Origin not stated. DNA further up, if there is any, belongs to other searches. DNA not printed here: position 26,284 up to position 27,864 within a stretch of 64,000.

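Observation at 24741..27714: Fom1-like cytidylyltransferase-PEP mutase fusion, split phosphonopyruvate decarboxylase and a short Fe-ADH-like gene embedded in a pseudaminic-acid locus, next to B12-radical-SAM enzymes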

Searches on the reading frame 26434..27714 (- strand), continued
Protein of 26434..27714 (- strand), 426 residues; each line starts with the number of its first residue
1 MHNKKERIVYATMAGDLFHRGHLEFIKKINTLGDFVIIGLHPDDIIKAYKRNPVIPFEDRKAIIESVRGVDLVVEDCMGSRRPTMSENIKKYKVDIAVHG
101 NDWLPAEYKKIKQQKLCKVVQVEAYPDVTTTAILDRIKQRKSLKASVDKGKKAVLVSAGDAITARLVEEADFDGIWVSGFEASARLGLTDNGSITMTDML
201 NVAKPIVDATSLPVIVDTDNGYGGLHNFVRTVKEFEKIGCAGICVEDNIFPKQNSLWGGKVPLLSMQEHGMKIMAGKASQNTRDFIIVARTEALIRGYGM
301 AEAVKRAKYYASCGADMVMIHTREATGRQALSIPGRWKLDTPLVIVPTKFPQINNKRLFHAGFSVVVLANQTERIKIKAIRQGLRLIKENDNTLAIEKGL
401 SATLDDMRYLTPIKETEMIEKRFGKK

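Call 22: find_related_loci(query=A1, collection=genome_contigs, flank=10000)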
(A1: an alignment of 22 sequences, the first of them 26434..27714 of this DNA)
Query A1 (426 aa) in genome_contigs; peptide patterns used: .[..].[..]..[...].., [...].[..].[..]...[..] (x = any residue, [..] = any of these).
86 stretches matched a pattern; 14 encode a relative of the query (tblastn E <= 1e-3); 14 distinct loci.
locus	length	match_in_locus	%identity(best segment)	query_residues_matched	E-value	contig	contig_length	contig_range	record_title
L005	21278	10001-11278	88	1-426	0e+0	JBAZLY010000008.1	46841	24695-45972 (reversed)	MAG: Candidatus Omnitrophota bacterium isolate SO_2017_LW4_28 scaffold_1829_c2_LW137-91_2017, whole genome shotgun seque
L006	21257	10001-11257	72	8-426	0e+0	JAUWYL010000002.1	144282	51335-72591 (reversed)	MAG: bacterium isolate CSMAG_2709 CSMAG_2709_k141_688593_length_144282_cov_14.0656, whole genome shotgun sequence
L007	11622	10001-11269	71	4-426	0e+0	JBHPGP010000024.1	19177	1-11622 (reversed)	Candidatus Omnitrophota bacterium isolate SAG AM-311-M22 NODE_24_length_19177_cov_27.326535, whole genome shotgun sequen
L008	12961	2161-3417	71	8-426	0e+0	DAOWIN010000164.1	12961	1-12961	MAG TPA_asm: Candidatus Omnitrophota bacterium isolate CSMAG_2044 CSMAG_2044_k141_875888_length_12961_cov_14.2759, whole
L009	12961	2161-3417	71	8-426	0e+0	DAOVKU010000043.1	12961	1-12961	MAG TPA_asm: Candidatus Omnitrophota bacterium isolate CSMAG_1427 CSMAG_1427_k141_875888_length_12961_cov_14.2759, whole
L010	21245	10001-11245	69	9-423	0e+0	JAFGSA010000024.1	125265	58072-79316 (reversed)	MAG: Elusimicrobia bacterium isolate Zod_Metabat.862 k87_4892377, whole genome shotgun sequence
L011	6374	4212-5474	71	3-423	0e+0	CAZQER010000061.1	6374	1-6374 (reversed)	MAG TPA_asm: uncultured archaeon isolate binchicken_co6_257 genome assembly, contig: NODE_16068_length_6374_cov_11.59123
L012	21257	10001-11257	70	6-424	0e+0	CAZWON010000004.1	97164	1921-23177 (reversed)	MAG TPA_asm: uncultured Planctomycetia bacterium isolate binchicken_co184_256 genome assembly, contig: NODE_161_length_9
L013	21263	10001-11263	69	4-424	0e+0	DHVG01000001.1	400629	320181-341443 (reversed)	MAG TPA_asm: Elusimicrobia bacterium UBA5214 UBA5214_contig_23, whole genome shotgun sequence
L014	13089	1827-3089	68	4-424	0e+0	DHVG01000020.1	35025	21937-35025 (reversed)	MAG TPA_asm: Elusimicrobia bacterium UBA5214 UBA5214_contig_126, whole genome shotgun sequence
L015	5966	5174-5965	72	7-270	1e-133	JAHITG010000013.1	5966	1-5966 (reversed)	MAG: Spirochaetes bacterium isolate MM_PC_MetaG.mb.203 MM_PC_MetaG.mb.203_k141_52617, whole genome shotgun sequence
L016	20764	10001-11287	49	6-419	3e-130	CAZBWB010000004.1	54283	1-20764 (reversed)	MAG TPA_asm: Candidatus Woesearchaeota archaeon isolate binchicken_co178_247 genome assembly, contig: NODE_1061_length_5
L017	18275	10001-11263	69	1-423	0e+0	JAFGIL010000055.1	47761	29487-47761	MAG: Endomicrobiales bacterium isolate Zod_Metabat.202 k87_10199539, whole genome shotgun sequence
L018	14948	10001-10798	46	158-423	7e-69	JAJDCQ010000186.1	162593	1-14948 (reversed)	MAG: Planctomycetota bacterium isolate OFTM393 OFTM393_185, whole genome shotgun sequence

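Call 27: find_encoding_contigs(protein=P0032, flank=10000, max_places=1)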
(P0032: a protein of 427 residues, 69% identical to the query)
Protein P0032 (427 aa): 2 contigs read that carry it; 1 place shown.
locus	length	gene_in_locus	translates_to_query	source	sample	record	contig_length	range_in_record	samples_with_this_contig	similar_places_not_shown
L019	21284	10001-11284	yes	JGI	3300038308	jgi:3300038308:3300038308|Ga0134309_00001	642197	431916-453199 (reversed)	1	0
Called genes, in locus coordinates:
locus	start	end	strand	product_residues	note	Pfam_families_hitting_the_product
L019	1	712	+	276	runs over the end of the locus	PF01061:ABC2_membrane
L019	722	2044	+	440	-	PF00005:ABC_tran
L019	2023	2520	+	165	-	PF00702:Hydrolase (faint), PF13419:HAD_2 (faint), PF08282:Hydrolase_3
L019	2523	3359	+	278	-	PF03102:NeuB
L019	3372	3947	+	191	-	PF13302:Acetyltransf_3, PF13420:Acetyltransf_4, PF00583:Acetyltransf_1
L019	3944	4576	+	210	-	PF02348:CTP_transf_3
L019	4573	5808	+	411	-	PF01041:DegT_DnrJ_EryC1, PF01212:Beta_elim_lyase (faint)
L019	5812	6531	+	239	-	PF02348:CTP_transf_3, PF12804:NTP_transf_3 (weak)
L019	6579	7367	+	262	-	PF13489:Methyltransf_23, PF07021:MetW, PF13847:Methyltransf_31, PF08241:Methyltransf_11, PF08242:Methyltransf_12, PF13649:Methyltransf_25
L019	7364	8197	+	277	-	PF00106:adh_short, PF13561:adh_short_C2, PF00106:adh_short (weak), PF13561:adh_short_C2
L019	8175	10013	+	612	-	PF05159:Capsule_synth (weak)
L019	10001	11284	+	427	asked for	PF01467:CTP_transf_like, PF02548:Pantoate_transf (weak), PF13714:PEP_mutase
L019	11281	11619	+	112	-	-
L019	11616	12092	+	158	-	PF02775:TPP_enzyme_C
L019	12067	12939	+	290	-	PF00465:Fe-ADH, PF13685:Fe-ADH_2, PF25137:ADH_Fe_C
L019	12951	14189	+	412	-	PF04464:Glyphos_transf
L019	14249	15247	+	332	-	PF01073:3Beta_HSD, PF01370:Epimerase, PF02719:Polysacc_synt_2, PF04321:RmlD_sub_bind, PF16363:GDP_Man_Dehyd, PF07993:NAD_binding_4, PF02719:Polysacc_synt_2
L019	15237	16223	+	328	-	PF13641:Glyco_tranf_2_3, PF00535:Glycos_transf_2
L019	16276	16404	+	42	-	-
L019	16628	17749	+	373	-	PF26337:Gtf3_C (weak)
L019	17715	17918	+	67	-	-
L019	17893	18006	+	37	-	-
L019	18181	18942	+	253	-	PF00535:Glycos_transf_2, PF10111:Glyco_tranf_2_2, PF13641:Glyco_tranf_2_3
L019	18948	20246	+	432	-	PF04932:Wzy_C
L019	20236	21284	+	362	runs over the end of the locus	PF13524:Glyco_trans_1_2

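Call 28: find_encoding_contigs(protein=P0072, flank=10000, max_places=1)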
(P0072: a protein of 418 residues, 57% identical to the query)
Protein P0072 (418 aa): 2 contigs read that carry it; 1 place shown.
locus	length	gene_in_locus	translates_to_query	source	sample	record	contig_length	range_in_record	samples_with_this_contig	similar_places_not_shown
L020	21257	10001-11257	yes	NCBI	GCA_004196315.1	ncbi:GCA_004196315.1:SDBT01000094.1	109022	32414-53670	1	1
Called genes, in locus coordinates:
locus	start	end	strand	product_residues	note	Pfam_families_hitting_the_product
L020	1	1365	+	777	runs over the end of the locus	PF00136:DNA_pol_B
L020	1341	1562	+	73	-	-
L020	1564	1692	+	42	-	-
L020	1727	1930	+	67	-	-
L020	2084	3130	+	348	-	-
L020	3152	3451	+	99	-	-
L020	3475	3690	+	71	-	-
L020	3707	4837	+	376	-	PF13476:AAA_23 (faint), PF13514:AAA_27 (faint)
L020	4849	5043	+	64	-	-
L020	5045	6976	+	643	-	PF00149:Metallophos, PF12850:Metallophos_2 (weak), PF14528:LAGLIDADG_3 (faint)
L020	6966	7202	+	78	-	-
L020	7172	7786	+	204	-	-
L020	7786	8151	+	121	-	-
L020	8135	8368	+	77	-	-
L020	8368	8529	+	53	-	-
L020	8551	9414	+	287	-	PF13685:Fe-ADH_2 (weak), PF00465:Fe-ADH (weak), PF25137:ADH_Fe_C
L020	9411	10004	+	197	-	PF04991:LicD (faint)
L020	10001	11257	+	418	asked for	PF01467:CTP_transf_like, PF02548:Pantoate_transf (weak), PF13714:PEP_mutase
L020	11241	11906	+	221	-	-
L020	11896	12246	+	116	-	-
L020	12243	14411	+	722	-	PF02775:TPP_enzyme_C, PF00535:Glycos_transf_2, PF10111:Glyco_tranf_2_2, PF02709:Glyco_transf_7C, PF04488:Gly_transf_sug (weak), PF05704:Caps_synth (weak)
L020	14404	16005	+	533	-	PF00535:Glycos_transf_2, PF13641:Glyco_tranf_2_3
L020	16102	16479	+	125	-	PF13392:HNH_3 (weak)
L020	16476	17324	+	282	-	PF01073:3Beta_HSD, PF01370:Epimerase, PF04321:RmlD_sub_bind, PF16363:GDP_Man_Dehyd, PF07993:NAD_binding_4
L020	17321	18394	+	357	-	-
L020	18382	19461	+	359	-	PF02350:Epimerase_2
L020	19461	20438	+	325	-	PF01073:3Beta_HSD, PF01370:Epimerase, PF02719:Polysacc_synt_2, PF04321:RmlD_sub_bind, PF07993:NAD_binding_4 (faint), PF16363:GDP_Man_Dehyd (weak), PF13460:NAD_binding_10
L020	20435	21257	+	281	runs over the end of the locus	PF01370:Epimerase, PF04321:RmlD_sub_bind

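Call 29: find_encoding_contigs(protein=P0075, flank=10000, max_places=1)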
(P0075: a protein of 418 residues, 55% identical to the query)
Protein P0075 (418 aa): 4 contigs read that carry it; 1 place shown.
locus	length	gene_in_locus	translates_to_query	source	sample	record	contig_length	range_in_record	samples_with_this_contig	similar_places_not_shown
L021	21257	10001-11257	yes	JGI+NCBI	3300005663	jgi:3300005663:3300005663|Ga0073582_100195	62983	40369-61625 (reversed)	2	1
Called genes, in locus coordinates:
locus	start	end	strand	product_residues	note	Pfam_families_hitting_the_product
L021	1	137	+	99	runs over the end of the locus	-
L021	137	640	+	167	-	-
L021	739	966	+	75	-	-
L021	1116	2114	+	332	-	-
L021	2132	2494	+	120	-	-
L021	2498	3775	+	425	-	-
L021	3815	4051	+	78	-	-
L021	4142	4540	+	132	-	-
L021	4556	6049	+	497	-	-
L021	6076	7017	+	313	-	-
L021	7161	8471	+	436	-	PF01075:Glyco_transf_9 (weak)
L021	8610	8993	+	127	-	PF25109:HAD_PNKP (faint)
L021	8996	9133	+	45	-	-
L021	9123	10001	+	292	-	PF00465:Fe-ADH (weak), PF13685:Fe-ADH_2 (weak), PF25137:ADH_Fe_C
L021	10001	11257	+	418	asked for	PF01467:CTP_transf_like, PF02548:Pantoate_transf (weak), PF13714:PEP_mutase, PF00463:ICL (faint)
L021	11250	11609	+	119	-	-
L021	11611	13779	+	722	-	PF02775:TPP_enzyme_C, PF00535:Glycos_transf_2, PF10111:Glyco_tranf_2_2, PF02709:Glyco_transf_7C, PF04488:Gly_transf_sug (weak)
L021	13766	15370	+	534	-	PF00535:Glycos_transf_2, PF13641:Glyco_tranf_2_3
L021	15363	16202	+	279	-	PF01073:3Beta_HSD, PF01370:Epimerase, PF02719:Polysacc_synt_2, PF04321:RmlD_sub_bind, PF16363:GDP_Man_Dehyd, PF07993:NAD_binding_4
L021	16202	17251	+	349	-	-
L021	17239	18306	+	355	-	PF02350:Epimerase_2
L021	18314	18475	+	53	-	-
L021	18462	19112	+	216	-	PF00485:PRK (weak)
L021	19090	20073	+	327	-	PF01073:3Beta_HSD, PF01370:Epimerase, PF02719:Polysacc_synt_2, PF04321:RmlD_sub_bind, PF16363:GDP_Man_Dehyd, PF07993:NAD_binding_4, PF13460:NAD_binding_10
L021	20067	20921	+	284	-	PF01370:Epimerase, PF04321:RmlD_sub_bind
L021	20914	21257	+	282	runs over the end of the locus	PF00534:Glycos_transf_1 (weak)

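Call 36: find_related_loci(query=A1, collection=viral_contigs, flank=10000)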
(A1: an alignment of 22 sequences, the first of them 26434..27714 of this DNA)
Query A1 (426 aa) in viral_contigs; peptide patterns used: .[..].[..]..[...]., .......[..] (x = any residue, [..] = any of these).
53 stretches matched a pattern; 7 encode a relative of the query (tblastn E <= 1e-3); 7 distinct loci.
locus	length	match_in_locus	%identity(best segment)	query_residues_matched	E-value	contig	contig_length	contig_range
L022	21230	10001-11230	54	4-417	6e-158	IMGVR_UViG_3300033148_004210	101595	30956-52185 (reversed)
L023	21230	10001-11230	55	7-417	1e-161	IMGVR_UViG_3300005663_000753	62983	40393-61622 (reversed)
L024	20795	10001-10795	58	152-424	6e-99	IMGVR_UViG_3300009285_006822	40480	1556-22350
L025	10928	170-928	57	151-412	1e-87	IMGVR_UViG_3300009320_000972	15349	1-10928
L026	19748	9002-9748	56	151-412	6e-86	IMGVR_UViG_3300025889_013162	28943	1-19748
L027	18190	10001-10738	52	150-411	4e-76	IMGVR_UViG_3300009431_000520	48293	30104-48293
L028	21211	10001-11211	49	4-417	7e-130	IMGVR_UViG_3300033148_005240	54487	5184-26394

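Call 45: search_protein_families(library=pfam, proteins=[L008:5058-5813:+, L012:16095-16925:+, L014:5723-6919:+, L017:11287-12477:+, L017:5695-6870:+, L011:2568-3281:+, L022:12818-13297:+, L028:12064-12513:+, L024:3760-4065:+, L026:8108-8464:+], max_evalue=0.01)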
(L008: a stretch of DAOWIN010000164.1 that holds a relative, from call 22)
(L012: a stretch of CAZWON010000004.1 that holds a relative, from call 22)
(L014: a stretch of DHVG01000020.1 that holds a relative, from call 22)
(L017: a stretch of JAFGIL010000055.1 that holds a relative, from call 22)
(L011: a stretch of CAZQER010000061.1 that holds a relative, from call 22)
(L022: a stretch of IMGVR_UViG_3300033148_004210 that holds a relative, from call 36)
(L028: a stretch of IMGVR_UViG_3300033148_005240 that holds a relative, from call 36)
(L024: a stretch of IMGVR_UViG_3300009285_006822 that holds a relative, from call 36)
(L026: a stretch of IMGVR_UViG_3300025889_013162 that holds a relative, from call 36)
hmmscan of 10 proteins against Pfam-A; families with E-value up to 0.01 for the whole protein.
L008:5058-5813:+ (252 aa): 1 family
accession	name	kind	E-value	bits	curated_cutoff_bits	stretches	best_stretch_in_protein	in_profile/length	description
PF01066.26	CDP-OH_P_transf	-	3.1e-14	54.1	22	1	51-214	2-146/152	CDP-alcohol phosphatidyltransferase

L012:16095-16925:+ (277 aa): 2 families
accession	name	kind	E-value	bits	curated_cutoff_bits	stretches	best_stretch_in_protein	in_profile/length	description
PF01066.26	CDP-OH_P_transf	-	7.2e-11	43.1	22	1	56-161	3-105/152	CDP-alcohol phosphatidyltransferase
PF12420.13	DUF3671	-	0.0019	18.1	34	1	163-263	113-214/223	Fam-L, Fam-M like protein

L014:5723-6919:+ (399 aa): 1 family
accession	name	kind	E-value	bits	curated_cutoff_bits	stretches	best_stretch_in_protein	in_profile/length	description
PF04464.20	Glyphos_transf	-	4.7e-25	88.7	22.1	1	153-384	130-362/367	CDP-Glycerol:Poly(glycerophosphate) glycerophosphotransferase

L017:11287-12477:+ (397 aa): 1 family
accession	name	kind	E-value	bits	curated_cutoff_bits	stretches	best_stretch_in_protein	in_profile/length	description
PF04464.20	Glyphos_transf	-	2.4e-23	83.1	22.1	1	171-384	154-365/367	CDP-Glycerol:Poly(glycerophosphate) glycerophosphotransferase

L017:5695-6870:+ (392 aa): 2 families
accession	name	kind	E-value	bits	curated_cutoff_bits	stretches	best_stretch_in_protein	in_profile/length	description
PF04464.20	Glyphos_transf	-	1.8e-25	90.1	22.1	1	167-371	157-361/367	CDP-Glycerol:Poly(glycerophosphate) glycerophosphotransferase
PF04007.18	DUF354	-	0.0081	15.7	22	1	188-331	173-316/349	Protein of unknown function (DUF354)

L011:2568-3281:+ (238 aa): 1 family
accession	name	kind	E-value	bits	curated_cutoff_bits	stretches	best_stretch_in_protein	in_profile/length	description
PF04991.19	LicD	-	1.1e-13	52.3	22.6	1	22-62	3-43/227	LicD family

L022:12818-13297:+ (160 aa): 1 family
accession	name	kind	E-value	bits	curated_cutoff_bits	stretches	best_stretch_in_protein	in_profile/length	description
PF04991.19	LicD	-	2.8e-13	50.9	22.6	2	19-53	2-36/227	LicD family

L028:12064-12513:+ (150 aa): 1 family
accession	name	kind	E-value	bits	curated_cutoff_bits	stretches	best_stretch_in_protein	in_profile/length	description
PF04991.19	LicD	-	6.9e-15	56.2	22.6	2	9-46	2-39/227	LicD family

L024:3760-4065:+ (102 aa): 1 family
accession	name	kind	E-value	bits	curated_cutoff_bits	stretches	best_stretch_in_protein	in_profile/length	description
PF01066.26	CDP-OH_P_transf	-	1.4e-10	42.2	22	1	24-96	3-72/152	CDP-alcohol phosphatidyltransferase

L026:8108-8464:+ (119 aa): 1 family
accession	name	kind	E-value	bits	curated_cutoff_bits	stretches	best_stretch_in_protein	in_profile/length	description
PF01066.26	CDP-OH_P_transf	-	3.9e-12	47.2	22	1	28-118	4-87/152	CDP-alcohol phosphatidyltransferase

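Call 58: search_protein_families(library=pfam, proteins=[L003:13055-15070:+, L019:8175-10013:+], max_evalue=1)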
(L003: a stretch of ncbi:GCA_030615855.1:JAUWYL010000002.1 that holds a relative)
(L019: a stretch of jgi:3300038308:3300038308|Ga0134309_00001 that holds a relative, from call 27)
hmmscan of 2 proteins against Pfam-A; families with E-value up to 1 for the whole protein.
L003:13055-15070:+ (671 aa): 0 families

L019:8175-10013:+ (612 aa): 1 family
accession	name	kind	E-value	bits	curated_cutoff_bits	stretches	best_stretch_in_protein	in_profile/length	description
PF05159.20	Capsule_synth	-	6.2e-06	26.3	20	1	323-497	101-277/310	Capsule polysaccharide biosynthesis protein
